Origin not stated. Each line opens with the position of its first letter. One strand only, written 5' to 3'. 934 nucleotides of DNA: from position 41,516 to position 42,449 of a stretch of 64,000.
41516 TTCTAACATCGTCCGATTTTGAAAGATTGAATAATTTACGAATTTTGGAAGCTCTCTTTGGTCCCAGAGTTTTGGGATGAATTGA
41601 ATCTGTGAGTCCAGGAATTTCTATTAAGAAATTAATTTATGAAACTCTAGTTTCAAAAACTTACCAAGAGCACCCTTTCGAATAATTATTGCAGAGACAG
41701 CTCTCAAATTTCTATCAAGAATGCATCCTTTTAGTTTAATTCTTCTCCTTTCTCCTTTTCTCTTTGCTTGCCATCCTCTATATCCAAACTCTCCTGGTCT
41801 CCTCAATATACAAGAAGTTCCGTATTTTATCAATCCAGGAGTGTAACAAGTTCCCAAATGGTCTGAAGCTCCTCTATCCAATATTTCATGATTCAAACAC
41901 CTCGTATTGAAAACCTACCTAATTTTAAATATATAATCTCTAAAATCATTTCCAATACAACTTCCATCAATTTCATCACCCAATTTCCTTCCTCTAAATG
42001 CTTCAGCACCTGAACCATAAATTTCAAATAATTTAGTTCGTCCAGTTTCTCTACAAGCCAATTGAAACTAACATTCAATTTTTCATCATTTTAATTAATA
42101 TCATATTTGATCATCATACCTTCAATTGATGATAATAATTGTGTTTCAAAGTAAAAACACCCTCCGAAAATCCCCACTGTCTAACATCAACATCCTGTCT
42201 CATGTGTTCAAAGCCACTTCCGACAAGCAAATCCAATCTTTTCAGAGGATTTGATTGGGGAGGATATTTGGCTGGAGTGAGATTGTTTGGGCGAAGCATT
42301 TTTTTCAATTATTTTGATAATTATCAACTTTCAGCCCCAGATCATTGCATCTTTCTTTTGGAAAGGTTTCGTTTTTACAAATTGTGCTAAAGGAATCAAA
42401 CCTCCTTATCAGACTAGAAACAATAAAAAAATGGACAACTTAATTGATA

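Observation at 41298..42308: eS6 (RPS6)-like gene with conserved 3' exons but aberrant, poorly conserved 5' exons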

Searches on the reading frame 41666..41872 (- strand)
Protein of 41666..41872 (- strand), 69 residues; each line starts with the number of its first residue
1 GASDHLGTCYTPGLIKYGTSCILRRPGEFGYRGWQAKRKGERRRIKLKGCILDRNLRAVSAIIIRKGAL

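Call 68: search_protein_families(library=pfam, proteins=[window:41666-41872:-], max_evalue=10)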
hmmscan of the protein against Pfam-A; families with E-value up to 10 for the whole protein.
seq(69 aa): 1 family
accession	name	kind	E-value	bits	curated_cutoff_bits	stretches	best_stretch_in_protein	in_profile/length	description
PF01092.24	Ribosomal_S6e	-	9.9e-13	48.5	26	1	1-68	53-117/125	Ribosomal protein S6e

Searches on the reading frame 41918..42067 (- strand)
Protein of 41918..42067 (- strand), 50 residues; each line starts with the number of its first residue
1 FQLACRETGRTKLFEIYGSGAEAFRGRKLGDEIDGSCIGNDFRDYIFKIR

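Call 68: search_protein_families(library=pfam, proteins=[window:41918-42067:-], max_evalue=10)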
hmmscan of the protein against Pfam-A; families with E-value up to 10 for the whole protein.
seq(50 aa): 1 family
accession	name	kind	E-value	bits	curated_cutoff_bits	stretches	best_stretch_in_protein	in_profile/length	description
PF01092.24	Ribosomal_S6e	-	2.2e-11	44.1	26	1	2-49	4-51/125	Ribosomal protein S6e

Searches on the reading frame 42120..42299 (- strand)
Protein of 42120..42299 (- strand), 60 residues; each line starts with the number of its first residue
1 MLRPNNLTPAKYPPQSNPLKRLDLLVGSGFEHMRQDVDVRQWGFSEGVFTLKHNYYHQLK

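Call 43: search_protein_representatives(alignment_id=A3)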
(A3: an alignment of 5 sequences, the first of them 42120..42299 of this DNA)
Query: 5 sequences, 58 profile positions. Proteins with E-value up to 0.001 (for the whole library): 3; up to 1e-10: 1; up to 1e-30: 0. The best 3 are listed.
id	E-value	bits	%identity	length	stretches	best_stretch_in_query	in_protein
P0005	1.2e-15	73.3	-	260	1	16-58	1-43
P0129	8.8e-07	44.9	-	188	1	9-54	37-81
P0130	3.1e-05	39.9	-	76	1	12-53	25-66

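Call 47: find_encoding_contigs(protein=P0130, flank=5000, max_places=3)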
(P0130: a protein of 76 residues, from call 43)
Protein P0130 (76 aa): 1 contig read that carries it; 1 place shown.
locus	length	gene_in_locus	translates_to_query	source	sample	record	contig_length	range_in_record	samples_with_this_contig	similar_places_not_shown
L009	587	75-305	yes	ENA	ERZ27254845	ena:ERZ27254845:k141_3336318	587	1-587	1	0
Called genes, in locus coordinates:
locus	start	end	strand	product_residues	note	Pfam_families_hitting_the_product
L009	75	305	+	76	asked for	-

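Call 68: search_protein_families(library=pfam, proteins=[window:42120-42299:-], max_evalue=10)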
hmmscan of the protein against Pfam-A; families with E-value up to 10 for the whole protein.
seq(60 aa): 0 families
